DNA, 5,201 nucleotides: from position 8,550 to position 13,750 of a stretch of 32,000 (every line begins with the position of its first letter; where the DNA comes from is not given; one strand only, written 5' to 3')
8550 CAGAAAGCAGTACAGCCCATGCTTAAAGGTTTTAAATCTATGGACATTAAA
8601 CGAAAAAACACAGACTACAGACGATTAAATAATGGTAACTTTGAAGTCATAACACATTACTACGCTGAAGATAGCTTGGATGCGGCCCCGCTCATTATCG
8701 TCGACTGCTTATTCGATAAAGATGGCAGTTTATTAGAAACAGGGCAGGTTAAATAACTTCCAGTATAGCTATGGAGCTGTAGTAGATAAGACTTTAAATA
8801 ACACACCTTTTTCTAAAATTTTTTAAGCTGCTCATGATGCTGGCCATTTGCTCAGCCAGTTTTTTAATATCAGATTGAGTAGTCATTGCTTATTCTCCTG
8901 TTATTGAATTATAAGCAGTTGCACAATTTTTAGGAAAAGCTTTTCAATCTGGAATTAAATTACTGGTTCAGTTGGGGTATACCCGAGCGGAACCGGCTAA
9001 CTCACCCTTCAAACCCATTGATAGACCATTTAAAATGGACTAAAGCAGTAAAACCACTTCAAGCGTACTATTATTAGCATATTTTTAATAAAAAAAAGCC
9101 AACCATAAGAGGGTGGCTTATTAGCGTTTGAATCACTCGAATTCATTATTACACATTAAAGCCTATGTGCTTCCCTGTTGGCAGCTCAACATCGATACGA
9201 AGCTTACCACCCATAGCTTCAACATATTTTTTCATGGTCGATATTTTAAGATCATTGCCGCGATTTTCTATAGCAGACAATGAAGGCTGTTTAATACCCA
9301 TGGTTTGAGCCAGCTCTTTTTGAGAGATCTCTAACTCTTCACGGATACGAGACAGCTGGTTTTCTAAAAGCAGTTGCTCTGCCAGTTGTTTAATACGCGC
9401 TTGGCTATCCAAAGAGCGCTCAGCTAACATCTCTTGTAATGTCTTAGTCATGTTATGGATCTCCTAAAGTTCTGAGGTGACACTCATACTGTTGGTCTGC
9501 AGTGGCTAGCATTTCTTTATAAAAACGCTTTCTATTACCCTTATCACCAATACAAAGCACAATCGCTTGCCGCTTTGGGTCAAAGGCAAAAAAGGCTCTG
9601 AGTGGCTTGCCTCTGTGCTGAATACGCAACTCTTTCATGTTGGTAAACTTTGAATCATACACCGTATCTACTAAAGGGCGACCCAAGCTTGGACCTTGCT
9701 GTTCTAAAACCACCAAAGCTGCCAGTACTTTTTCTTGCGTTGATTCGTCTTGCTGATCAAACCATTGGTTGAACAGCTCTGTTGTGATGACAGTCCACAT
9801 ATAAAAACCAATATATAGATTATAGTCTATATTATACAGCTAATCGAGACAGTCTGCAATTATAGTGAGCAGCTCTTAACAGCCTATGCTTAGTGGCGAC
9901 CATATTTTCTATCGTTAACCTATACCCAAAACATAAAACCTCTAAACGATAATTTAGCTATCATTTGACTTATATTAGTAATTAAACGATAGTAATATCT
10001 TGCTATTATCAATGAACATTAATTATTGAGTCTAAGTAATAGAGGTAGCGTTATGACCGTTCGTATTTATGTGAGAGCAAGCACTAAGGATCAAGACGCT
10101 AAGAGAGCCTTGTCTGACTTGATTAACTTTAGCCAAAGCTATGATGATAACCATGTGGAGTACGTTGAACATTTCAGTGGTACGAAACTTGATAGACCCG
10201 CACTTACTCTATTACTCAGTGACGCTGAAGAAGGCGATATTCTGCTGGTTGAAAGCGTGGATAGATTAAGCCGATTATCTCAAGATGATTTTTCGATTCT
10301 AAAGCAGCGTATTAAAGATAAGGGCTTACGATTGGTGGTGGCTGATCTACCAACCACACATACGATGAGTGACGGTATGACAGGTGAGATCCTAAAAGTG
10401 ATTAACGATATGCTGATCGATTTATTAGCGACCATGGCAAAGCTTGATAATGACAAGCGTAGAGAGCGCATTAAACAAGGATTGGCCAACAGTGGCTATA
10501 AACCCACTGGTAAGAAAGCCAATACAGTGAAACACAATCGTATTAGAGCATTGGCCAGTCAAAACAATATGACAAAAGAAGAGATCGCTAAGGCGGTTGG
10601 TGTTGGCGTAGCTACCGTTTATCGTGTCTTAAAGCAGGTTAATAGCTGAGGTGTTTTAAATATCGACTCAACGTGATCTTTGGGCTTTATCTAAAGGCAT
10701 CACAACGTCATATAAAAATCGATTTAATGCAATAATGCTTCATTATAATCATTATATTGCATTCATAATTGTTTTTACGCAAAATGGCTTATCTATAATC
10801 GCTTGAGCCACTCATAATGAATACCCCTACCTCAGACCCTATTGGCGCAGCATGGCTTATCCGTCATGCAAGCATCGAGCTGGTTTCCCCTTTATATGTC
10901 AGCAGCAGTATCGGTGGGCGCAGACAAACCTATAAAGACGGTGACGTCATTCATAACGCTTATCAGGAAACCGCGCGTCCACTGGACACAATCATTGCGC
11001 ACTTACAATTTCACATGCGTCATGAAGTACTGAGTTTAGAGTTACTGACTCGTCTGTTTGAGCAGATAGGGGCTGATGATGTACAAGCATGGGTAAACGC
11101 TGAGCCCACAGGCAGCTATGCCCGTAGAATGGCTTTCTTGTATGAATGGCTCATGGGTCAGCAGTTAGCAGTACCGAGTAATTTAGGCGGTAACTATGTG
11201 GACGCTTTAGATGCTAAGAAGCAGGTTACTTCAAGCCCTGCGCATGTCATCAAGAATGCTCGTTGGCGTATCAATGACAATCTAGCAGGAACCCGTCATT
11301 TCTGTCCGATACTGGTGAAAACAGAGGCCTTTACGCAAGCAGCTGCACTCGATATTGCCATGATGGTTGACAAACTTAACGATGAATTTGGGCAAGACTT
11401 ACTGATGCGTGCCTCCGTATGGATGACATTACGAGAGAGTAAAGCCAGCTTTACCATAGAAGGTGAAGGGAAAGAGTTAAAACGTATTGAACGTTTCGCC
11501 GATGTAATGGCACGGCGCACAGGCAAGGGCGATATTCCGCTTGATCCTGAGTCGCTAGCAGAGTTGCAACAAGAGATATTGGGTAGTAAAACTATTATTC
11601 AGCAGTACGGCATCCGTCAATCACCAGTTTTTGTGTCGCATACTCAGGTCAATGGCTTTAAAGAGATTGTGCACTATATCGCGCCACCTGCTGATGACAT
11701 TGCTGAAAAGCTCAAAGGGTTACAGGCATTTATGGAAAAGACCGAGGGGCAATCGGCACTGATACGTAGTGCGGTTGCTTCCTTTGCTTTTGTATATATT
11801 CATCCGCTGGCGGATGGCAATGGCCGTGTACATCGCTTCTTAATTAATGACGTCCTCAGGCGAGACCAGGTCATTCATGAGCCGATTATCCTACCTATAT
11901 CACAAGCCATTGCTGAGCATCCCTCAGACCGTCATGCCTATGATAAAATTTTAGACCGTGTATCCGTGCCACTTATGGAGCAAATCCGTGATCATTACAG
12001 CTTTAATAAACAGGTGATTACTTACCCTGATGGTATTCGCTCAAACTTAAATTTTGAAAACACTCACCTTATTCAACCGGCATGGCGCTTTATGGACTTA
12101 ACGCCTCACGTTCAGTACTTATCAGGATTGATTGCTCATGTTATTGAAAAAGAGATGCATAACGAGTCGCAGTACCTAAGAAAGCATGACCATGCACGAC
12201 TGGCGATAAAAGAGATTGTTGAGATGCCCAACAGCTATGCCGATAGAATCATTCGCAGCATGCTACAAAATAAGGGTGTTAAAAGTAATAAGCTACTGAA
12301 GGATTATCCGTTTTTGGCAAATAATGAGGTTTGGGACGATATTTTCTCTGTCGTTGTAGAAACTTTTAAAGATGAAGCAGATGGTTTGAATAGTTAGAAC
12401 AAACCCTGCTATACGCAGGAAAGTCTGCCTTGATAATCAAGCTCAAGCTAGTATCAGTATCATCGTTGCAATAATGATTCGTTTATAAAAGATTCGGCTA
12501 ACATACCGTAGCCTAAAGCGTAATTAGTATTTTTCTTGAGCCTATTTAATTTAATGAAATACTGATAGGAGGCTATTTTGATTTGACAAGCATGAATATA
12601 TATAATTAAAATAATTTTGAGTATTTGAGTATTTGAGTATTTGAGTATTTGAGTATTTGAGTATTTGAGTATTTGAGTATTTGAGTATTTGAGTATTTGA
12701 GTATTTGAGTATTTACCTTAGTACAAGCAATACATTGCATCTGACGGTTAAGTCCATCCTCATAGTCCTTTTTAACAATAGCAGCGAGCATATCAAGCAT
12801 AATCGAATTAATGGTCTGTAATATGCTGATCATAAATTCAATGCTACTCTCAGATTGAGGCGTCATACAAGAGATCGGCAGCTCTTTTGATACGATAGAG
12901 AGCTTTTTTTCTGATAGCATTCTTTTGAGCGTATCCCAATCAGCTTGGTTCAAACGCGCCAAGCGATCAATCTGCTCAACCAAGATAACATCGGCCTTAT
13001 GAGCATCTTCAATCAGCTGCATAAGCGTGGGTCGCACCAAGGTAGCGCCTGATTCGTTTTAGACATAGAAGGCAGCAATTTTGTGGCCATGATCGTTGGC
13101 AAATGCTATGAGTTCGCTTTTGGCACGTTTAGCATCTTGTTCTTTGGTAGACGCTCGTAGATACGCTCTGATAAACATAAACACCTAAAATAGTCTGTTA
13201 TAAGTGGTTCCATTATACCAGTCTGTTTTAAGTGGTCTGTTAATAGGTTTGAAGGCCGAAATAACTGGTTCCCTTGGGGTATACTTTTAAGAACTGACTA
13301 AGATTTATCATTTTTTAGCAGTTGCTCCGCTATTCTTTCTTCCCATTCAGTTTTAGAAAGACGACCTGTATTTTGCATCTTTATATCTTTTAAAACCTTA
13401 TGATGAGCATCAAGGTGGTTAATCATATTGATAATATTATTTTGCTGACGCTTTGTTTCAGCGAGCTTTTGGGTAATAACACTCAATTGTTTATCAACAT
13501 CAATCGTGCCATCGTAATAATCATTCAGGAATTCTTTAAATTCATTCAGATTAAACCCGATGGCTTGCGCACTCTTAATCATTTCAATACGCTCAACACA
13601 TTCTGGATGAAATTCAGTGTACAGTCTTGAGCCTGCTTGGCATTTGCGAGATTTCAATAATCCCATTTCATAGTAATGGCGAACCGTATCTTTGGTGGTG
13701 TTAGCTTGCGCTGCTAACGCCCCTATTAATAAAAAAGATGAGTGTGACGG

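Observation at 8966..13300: A 4.3-kb cassette flanked by inverted res-like regions of about 100 bp, one abutting a dead resolvase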

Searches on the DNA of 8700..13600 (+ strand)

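Call 5: search_dna_similar(query=window:8700-13600:+, collection=plasmids, mode=near, max_rows=30)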
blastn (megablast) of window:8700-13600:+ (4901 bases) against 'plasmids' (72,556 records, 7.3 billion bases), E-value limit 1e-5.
Records with a match: 43; places in all: 49; records where one place covers at least 80% of the query: 1.
Best place of each record, by identity: >=99% 1; 95-99% 1; 90-95% 18; 80-90% 22; 60-80% 1.
By first word of the organism name: Psychrobacter 38; Acinetobacter 3; Moraxella 2.
By predicted mobility (MOB-suite, as given by PLSDB): non-mobilizable 32; mobilizable 11.
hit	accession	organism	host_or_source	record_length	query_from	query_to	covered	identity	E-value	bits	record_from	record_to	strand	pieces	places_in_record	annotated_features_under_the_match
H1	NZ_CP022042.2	Psychrobacter cryohalolentis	Environment,permafrost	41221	1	4901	100%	100.0%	0e+0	9051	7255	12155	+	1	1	Fic family protein | recombinase family protein | type II toxin-antitoxin system RelE/ParE family toxin | helix-turn-helix domain-containing protein | MerR family transcriptional regulator | and 1 other names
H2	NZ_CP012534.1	Psychrobacter sp. P11G5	Botryllus sp.,Single cell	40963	1206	4545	68%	89.7%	0e+0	4236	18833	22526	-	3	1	Fic family protein | recombinase family protein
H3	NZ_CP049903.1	Psychrobacter sp. WY6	Euphausia superba,whole organism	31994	1206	4015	57%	89.2%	0e+0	3470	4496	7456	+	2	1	Fic family protein | recombinase family protein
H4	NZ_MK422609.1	Psychrobacter sp. DAB_AL32B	guano of little auks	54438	1210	3800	52%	89.1%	0e+0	3139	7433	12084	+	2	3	Fic family protein | glycosyltransferase | recombinase family protein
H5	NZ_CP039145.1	Acinetobacter sp. 10FS3-1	pig,feces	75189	1986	4015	41%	92.0%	0e+0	2848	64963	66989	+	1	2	Fic family protein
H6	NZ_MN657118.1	Psychrobacter sp.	-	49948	1979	3849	38%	89.3%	0e+0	2335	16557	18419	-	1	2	Fic family protein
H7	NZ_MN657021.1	Psychrobacter sp.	-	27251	2017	3720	35%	87.2%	0e+0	1940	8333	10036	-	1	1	Fic family protein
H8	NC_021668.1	Psychrobacter sp. G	-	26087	1206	2218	20%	86.7%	0e+0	1098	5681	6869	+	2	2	recombinase family protein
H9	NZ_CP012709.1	Psychrobacter urativorans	cell culture,soil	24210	388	1179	16%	92.4%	0e+0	1131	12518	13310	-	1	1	type II toxin-antitoxin system RelE/ParE family toxin | helix-turn-helix domain-containing protein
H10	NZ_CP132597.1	Psychrobacter sp. van23A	cell culture,water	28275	1206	1956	15%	89.9%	0e+0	966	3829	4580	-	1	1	recombinase family protein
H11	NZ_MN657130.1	Psychrobacter sp.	-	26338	1206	1962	15%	86.5%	0e+0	830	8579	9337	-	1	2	recombinase family protein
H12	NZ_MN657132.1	Psychrobacter sp.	-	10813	1206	1964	15%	86.0%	0e+0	811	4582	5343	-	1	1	recombinase family protein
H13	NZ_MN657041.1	Psychrobacter sp.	-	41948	1221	1964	15%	87.5%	0e+0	856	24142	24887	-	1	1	recombinase family protein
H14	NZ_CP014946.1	Psychrobacter alimentarius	-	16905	1221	1964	15%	87.3%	0e+0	848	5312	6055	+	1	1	recombinase family protein | hypothetical protein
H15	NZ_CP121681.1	Psychrobacter sp. SIT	sheep,whole organism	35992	1210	1925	15%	90.4%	0e+0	941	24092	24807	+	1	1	recombinase family protein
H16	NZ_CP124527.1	Psychrobacter sp. WB2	Cell culture,Feedlot Water bowl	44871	1206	1939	15%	88.0%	0e+0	863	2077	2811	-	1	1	recombinase family protein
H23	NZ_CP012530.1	Psychrobacter sp. P2G3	Botryllus sp.,Single cell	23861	4017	4585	12%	91.9%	0e+0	797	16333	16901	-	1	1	recombinase family protein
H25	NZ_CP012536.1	Psychrobacter sp. P11G5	Botryllus sp.,Single cell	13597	4017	4607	12%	88.0%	0e+0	699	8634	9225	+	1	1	recombinase family protein | tetratricopeptide repeat protein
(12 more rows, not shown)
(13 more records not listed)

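Call 7: get_annotated_region(hit=H1, flank=9000)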
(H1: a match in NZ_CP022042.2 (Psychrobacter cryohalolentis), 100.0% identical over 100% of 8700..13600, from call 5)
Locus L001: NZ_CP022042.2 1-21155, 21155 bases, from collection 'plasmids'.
description: Psychrobacter cryohalolentis strain FDAARGOS_308 plasmid unnamed1, complete sequence
organism: Psychrobacter cryohalolentis (NCBI taxid 330922)
taxonomy: Bacteria; Pseudomonadota; Gammaproteobacteria; Moraxellales; Moraxellaceae; Psychrobacter; Psychrobacter cryohalolentis
host: -; source: Environment,permafrost; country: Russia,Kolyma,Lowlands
typing (MOB-suite, as given by PLSDB): non-mobilizable; replicon rep_cluster_1403
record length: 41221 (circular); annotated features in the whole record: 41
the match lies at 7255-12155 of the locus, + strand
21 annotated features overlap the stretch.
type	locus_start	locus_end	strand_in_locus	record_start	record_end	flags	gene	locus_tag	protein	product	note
CDS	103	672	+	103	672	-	-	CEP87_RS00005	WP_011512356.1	PepSY domain-containing protein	-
CDS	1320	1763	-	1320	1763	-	-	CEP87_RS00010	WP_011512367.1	MgtC/SapB family protein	-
CDS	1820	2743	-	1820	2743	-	-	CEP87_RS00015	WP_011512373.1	DUF808 domain-containing protein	-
CDS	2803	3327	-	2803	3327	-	-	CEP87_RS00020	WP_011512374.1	TIGR00645 family protein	-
CDS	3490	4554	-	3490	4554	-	-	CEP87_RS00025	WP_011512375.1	DUF475 domain-containing protein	-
CDS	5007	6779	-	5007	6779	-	-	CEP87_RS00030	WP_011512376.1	potassium/proton antiporter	-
CDS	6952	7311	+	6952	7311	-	-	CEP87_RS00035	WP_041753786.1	hypothetical protein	-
CDS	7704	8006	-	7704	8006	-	-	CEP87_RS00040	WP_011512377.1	helix-turn-helix domain-containing protein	-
CDS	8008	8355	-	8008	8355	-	-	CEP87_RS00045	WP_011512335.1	type II toxin-antitoxin system RelE/ParE family toxin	-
CDS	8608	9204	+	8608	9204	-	-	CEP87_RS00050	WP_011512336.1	recombinase family protein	GO:0006310 - DNA recombination [Evidence IEA]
CDS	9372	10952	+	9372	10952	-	-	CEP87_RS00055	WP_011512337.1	Fic family protein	-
CDS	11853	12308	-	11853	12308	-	-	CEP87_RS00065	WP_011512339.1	MerR family transcriptional regulator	GO:0006355 - regulation of DNA-templated transcription [Evidence IEA]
CDS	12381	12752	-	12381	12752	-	-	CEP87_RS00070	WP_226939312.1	hypothetical protein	-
CDS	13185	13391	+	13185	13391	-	-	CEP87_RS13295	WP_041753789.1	hypothetical protein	-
CDS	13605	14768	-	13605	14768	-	-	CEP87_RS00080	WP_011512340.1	zinc-dependent alcohol dehydrogenase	-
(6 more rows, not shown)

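Call 8: get_annotated_region(hit=H23, flank=3000)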
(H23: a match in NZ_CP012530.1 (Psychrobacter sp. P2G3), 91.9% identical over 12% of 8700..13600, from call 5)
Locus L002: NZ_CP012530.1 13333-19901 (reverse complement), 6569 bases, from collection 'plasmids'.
description: Psychrobacter sp. P2G3 plasmid pPspP2G3a, complete sequence
organism: Psychrobacter sp. P2G3 (NCBI taxid 1699622)
taxonomy: Bacteria; Pseudomonadota; Gammaproteobacteria; Moraxellales; Moraxellaceae; Psychrobacter; Psychrobacter sp. P2G3
host: -; source: Botryllus sp.,Single cell; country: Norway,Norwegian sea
typing (MOB-suite, as given by PLSDB): non-mobilizable; replicon rep_cluster_1258
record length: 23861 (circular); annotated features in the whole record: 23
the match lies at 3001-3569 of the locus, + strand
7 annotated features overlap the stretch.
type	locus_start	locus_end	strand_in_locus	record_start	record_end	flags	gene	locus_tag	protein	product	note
CDS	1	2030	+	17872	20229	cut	-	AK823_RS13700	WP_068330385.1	AAA family ATPase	-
CDS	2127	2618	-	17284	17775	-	-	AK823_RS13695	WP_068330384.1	DUF1643 domain-containing protein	-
CDS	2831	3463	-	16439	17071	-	-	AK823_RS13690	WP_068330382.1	recombinase family protein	-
CDS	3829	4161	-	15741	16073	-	-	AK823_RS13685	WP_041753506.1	DUF3817 domain-containing protein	-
CDS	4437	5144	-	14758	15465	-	lspA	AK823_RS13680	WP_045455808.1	signal peptidase II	GO:0009306 - protein secretion [Evidence IEA]; GO:0006508 - proteolysis [Evidence IEA]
CDS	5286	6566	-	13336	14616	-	ccmI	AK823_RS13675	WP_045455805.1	c-type cytochrome biogenesis protein CcmI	GO:0017004 - cytochrome complex assembly [Evidence IEA]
CDS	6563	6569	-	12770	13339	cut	-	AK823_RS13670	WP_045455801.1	cytochrome c-type biogenesis protein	-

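Call 9: get_annotated_region(hit=H25, flank=3000)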
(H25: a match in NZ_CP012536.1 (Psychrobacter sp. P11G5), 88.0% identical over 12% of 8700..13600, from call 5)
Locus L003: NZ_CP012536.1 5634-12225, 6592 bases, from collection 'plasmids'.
description: Psychrobacter sp. P11G5 plasmid pPspP11G5c, complete sequence
organism: Psychrobacter sp. P11G5 (NCBI taxid 1699624)
taxonomy: Bacteria; Pseudomonadota; Gammaproteobacteria; Moraxellales; Moraxellaceae; Psychrobacter; Psychrobacter sp. P11G5
host: -; source: Botryllus sp.,Single cell; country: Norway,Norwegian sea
typing (MOB-suite, as given by PLSDB): mobilizable; replicon rep_cluster_1127; relaxase MOBQ
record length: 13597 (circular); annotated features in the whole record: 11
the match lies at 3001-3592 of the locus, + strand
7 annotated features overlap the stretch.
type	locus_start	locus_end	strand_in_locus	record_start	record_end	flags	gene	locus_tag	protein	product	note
CDS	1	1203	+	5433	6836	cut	-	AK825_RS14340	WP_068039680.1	hypothetical protein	-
CDS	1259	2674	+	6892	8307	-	-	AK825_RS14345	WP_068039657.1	hypothetical protein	-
CDS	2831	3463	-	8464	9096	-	-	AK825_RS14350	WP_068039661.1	recombinase family protein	-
CDS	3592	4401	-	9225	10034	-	-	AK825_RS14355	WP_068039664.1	tetratricopeptide repeat protein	-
CDS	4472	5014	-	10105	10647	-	-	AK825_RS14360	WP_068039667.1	hypothetical protein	-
CDS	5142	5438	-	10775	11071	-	-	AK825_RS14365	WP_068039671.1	mobilization protein MobS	-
CDS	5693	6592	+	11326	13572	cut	-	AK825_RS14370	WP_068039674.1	MobA/MobL family protein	-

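Call 11: search_dna_similar(query=window:8940-9090:+, collection=plasmids, mode=distant, max_rows=40, max_evalue=0.001)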
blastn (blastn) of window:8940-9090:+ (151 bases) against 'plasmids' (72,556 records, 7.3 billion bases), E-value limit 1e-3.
Records with a match: 13; places in all: 14; records where one place covers at least 80% of the query: 1.
Best place of each record, by identity: >=99% 1; 80-90% 10; 60-80% 2.
By first word of the organism name: Psychrobacter 13.
By predicted mobility (MOB-suite, as given by PLSDB): non-mobilizable 10; mobilizable 3.
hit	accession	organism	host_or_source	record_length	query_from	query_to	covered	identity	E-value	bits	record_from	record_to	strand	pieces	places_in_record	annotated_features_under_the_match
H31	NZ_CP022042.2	Psychrobacter cryohalolentis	Environment,permafrost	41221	1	151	100%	100.0%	4e-71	273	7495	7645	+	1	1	none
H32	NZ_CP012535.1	Psychrobacter sp. P11G5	Botryllus sp.,Single cell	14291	23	102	53%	80.0%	7e-11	73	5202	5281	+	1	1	none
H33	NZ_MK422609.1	Psychrobacter sp. DAB_AL32B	guano of little auks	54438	36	102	44%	82.1%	3e-9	68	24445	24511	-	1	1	none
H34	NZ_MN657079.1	Psychrobacter sp.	-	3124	33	102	46%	78.6%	2e-6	60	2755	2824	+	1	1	none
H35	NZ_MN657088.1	Psychrobacter sp.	-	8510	38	103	44%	80.3%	4e-7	62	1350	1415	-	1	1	none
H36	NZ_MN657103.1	Psychrobacter sp.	-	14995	37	102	44%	80.3%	4e-7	62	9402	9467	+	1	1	none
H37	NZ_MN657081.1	Psychrobacter sp.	-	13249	37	102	44%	80.3%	4e-7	62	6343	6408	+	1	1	none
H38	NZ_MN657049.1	Psychrobacter sp.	-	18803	38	102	43%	81.5%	4e-8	64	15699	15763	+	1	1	none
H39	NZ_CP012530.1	Psychrobacter sp. P2G3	Botryllus sp.,Single cell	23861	36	102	44%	79.1%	2e-6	59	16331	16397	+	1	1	none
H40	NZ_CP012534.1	Psychrobacter sp. P11G5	Botryllus sp.,Single cell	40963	39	102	42%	81.3%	1e-7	63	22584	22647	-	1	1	none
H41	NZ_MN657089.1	Psychrobacter sp.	-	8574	37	96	40%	85.0%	3e-9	69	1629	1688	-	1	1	none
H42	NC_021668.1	Psychrobacter sp. G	-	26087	36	95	40%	83.3%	4e-8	64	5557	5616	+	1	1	none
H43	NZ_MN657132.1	Psychrobacter sp.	-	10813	36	93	38%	84.5%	4e-8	65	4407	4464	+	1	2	none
